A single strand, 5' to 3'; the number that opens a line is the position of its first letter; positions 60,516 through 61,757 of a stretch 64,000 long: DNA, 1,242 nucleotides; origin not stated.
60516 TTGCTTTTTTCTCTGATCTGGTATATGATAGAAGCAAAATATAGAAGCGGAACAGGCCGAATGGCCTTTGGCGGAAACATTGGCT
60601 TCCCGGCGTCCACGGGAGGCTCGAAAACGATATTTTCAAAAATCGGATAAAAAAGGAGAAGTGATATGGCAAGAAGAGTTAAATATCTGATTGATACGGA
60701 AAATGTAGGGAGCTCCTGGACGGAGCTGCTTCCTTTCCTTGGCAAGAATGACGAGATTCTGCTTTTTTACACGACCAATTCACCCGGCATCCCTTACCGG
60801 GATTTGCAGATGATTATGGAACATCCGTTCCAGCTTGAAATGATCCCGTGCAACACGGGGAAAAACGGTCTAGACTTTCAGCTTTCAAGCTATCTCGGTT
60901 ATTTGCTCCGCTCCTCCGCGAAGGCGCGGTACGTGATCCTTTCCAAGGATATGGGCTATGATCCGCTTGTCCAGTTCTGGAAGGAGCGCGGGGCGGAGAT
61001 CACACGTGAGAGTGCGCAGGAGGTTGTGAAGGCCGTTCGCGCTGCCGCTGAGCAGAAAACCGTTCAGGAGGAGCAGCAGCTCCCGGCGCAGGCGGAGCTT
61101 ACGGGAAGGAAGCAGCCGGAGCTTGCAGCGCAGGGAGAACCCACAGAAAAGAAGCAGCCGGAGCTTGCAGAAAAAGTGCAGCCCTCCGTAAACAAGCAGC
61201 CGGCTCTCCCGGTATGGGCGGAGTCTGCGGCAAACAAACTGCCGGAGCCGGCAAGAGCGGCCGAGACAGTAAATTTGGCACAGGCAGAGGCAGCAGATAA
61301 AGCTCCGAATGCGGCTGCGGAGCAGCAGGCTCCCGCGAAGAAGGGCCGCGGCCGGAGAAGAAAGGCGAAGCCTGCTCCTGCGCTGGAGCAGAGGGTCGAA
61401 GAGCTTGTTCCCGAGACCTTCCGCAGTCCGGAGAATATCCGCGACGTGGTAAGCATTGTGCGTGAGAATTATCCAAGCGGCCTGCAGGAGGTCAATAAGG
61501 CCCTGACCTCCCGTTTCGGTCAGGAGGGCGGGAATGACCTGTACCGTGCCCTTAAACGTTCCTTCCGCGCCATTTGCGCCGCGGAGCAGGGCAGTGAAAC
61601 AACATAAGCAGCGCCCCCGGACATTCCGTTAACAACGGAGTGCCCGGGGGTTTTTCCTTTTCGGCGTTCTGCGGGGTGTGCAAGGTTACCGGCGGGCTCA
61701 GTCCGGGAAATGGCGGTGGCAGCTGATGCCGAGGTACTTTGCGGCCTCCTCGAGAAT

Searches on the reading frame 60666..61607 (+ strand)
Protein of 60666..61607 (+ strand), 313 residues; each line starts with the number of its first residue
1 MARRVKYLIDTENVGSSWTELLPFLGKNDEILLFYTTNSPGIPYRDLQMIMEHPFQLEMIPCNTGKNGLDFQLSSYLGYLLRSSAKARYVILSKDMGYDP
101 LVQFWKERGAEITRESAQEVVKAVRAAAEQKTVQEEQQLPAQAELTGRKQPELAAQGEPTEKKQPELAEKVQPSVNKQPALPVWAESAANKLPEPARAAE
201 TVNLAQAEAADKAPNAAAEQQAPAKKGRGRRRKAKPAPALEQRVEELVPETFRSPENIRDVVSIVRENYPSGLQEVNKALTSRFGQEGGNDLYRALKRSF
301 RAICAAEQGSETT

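Call 54: search_protein_families(library=pfam, proteins=[window:60666-61607:+], max_evalue=0.00001)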
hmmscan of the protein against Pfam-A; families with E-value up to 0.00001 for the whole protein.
window:60666-61607:+ (313 aa): 1 family
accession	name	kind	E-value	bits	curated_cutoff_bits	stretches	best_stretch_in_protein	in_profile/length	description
PF18475.7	PIN7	-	5.4e-29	101.3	34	1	8-109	1-103/103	PIN domain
